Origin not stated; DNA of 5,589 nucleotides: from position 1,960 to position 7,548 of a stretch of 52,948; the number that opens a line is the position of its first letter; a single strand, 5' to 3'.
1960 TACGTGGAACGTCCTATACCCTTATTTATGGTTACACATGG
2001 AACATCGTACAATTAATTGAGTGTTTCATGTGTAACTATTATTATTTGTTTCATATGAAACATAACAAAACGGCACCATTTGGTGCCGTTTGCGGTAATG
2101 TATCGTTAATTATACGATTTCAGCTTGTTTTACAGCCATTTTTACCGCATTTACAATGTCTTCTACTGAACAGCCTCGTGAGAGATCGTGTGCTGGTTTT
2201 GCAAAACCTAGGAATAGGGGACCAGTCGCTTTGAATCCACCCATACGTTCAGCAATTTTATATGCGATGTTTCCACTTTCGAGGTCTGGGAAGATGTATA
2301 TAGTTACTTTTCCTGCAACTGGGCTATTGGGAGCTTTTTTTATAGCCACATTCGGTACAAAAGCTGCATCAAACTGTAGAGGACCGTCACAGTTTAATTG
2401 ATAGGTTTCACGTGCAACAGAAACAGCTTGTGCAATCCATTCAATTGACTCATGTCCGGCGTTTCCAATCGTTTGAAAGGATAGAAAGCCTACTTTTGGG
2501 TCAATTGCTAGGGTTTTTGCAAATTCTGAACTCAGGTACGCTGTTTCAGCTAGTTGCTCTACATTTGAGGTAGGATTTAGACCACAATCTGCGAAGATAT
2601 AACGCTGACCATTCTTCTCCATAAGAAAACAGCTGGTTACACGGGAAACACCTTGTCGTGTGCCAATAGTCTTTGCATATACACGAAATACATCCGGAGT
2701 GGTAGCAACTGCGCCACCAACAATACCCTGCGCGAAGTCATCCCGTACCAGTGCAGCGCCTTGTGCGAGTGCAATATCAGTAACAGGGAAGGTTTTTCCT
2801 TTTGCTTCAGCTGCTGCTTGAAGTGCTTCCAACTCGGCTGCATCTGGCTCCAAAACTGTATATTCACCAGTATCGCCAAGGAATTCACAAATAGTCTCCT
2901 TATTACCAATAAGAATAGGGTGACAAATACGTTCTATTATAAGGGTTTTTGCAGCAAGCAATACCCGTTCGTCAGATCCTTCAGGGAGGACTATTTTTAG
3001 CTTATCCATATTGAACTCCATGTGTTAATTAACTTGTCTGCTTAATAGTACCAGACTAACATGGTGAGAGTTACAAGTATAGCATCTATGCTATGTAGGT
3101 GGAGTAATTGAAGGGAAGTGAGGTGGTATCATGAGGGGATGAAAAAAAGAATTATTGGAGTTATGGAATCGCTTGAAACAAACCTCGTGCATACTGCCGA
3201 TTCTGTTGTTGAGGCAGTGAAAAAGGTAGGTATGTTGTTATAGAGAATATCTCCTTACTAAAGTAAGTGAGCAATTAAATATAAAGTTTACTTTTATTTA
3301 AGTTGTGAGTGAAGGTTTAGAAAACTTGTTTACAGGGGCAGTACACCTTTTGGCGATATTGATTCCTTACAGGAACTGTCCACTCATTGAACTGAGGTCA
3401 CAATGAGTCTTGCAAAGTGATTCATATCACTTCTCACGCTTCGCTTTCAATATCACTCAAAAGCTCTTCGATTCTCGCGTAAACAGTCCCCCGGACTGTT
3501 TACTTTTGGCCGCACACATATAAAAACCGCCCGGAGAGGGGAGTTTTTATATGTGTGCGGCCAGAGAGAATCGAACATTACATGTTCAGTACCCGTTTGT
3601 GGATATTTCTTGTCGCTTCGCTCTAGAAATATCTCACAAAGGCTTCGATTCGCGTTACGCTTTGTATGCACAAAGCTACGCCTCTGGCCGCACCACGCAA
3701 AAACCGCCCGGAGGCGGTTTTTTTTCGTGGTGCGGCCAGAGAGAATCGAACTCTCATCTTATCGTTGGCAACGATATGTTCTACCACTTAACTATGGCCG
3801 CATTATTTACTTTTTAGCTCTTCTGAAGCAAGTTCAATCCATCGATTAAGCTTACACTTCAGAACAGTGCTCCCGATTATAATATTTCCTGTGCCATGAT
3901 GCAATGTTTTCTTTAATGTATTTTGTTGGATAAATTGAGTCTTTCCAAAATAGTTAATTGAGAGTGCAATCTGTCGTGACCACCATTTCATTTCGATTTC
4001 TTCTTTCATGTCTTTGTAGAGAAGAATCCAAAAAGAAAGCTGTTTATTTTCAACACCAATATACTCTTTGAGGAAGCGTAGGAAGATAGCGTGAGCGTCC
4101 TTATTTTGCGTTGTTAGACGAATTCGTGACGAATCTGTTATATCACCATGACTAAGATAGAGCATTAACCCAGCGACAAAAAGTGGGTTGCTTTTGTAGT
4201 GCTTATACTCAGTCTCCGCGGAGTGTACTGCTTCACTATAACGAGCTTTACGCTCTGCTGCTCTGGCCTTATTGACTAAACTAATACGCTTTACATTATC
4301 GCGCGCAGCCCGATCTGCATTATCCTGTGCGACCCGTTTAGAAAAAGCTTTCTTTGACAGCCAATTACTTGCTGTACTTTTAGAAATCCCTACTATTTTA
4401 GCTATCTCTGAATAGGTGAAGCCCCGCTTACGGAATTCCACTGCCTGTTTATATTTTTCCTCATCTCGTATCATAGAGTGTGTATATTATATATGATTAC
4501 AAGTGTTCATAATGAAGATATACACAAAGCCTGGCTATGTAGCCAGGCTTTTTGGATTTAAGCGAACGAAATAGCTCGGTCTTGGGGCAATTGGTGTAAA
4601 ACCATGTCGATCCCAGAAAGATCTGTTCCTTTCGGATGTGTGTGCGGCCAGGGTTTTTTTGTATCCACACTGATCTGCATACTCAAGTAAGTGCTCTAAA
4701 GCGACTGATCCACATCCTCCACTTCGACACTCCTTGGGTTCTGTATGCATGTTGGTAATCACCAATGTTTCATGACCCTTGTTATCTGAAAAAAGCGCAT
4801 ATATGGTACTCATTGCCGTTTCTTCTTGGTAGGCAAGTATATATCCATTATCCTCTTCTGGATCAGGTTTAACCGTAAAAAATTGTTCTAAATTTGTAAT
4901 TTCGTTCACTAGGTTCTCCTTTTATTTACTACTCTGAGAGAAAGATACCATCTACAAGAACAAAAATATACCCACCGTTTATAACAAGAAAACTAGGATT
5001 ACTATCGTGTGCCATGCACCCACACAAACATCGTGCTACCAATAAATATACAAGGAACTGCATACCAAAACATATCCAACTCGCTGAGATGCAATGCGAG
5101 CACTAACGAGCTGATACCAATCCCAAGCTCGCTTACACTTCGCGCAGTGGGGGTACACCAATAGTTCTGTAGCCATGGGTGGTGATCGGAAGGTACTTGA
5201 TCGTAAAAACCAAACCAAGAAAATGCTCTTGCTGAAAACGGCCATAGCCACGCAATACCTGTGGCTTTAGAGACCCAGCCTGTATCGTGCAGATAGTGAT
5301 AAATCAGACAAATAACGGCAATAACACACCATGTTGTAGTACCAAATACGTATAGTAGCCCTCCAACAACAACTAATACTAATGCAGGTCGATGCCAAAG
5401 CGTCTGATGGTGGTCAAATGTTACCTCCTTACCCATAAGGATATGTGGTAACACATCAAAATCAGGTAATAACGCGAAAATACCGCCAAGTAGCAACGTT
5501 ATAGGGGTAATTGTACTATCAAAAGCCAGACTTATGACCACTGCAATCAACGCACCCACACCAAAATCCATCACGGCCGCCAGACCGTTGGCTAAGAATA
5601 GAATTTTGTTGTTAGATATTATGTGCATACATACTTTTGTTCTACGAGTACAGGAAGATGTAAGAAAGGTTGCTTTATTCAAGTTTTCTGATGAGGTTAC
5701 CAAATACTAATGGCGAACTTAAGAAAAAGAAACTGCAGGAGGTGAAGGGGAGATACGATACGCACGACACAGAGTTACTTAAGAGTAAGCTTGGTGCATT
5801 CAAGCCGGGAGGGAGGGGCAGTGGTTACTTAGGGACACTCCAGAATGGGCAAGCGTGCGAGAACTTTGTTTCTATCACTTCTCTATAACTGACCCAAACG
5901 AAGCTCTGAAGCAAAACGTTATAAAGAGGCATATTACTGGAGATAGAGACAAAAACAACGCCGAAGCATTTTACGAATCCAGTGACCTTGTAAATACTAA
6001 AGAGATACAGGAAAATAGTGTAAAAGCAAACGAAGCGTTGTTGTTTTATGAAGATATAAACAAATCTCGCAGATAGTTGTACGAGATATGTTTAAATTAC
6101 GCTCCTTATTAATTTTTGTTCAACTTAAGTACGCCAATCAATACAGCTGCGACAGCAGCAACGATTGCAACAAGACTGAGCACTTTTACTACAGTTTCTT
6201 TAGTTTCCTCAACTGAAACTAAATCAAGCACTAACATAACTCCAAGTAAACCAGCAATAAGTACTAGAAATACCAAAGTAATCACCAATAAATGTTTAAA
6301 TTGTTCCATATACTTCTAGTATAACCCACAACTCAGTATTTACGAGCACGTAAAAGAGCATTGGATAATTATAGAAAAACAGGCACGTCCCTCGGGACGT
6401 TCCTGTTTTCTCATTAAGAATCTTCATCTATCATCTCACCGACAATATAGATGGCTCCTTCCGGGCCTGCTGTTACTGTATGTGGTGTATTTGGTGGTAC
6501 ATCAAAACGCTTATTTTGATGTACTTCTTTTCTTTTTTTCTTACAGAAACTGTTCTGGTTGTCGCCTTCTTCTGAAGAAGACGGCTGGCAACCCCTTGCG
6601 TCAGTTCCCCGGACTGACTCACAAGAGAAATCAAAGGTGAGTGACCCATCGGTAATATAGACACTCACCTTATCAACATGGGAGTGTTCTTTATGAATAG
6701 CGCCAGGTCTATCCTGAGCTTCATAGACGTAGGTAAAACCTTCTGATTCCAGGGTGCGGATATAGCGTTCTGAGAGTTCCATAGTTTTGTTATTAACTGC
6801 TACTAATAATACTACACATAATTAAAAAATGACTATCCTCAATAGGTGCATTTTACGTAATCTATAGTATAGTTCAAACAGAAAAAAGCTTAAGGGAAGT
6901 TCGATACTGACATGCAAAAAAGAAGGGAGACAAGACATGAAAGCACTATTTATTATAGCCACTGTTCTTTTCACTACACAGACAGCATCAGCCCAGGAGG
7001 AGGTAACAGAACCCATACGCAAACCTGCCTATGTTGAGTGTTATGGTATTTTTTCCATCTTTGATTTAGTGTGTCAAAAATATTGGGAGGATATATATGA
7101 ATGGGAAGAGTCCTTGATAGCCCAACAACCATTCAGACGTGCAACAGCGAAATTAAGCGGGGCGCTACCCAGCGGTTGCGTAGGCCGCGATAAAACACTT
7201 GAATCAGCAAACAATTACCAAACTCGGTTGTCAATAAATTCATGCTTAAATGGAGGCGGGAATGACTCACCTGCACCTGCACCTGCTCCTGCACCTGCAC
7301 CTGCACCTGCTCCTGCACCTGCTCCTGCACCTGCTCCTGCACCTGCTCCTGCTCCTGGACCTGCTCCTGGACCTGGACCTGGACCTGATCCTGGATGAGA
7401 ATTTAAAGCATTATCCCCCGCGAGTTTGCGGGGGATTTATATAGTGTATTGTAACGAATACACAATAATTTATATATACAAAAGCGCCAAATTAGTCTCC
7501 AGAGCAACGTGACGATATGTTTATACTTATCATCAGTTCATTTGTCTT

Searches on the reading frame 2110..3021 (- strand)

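Call 41: search_protein_families(library=pfam, proteins=[window:2110-3021:-], max_evalue=0.001)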
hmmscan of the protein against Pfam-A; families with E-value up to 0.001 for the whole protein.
window:2110-3021:- (303 aa): 1 family
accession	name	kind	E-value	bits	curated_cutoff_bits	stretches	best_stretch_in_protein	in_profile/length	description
PF01515.24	PTA_PTB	-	6.6e-81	272.6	24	1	6-296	13-318/319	Phosphate acetyl/butaryl transferase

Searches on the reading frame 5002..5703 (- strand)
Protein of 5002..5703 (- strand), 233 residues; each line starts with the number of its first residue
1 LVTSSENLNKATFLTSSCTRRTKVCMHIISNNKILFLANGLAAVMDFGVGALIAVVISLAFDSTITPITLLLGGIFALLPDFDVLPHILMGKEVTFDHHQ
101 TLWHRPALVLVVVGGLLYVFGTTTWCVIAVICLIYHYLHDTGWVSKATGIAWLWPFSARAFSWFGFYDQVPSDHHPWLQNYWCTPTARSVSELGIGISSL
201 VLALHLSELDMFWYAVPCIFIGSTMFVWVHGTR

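Call 41: search_protein_families(library=pfam, proteins=[window:5002-5703:-], max_evalue=0.001)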
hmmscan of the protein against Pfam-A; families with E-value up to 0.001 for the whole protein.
window:5002-5703:- (233 aa): 1 family
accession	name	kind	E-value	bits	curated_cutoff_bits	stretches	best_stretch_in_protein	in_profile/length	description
PF04307.19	YdjM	-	4.4e-08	33.3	29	1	48-200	8-164/176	YdjM inner membrane protein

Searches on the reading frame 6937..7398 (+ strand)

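Call 41: search_protein_families(library=pfam, proteins=[window:6937-7398:+], max_evalue=0.001)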
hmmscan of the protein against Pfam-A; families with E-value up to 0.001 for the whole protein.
window:6937-7398:+ (153 aa): 1 family
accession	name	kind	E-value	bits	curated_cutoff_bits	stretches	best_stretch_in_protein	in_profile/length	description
PF05887.16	Trypan_PARP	-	0.00036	21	100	1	108-153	67-112/134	Procyclic acidic repetitive protein (PARP)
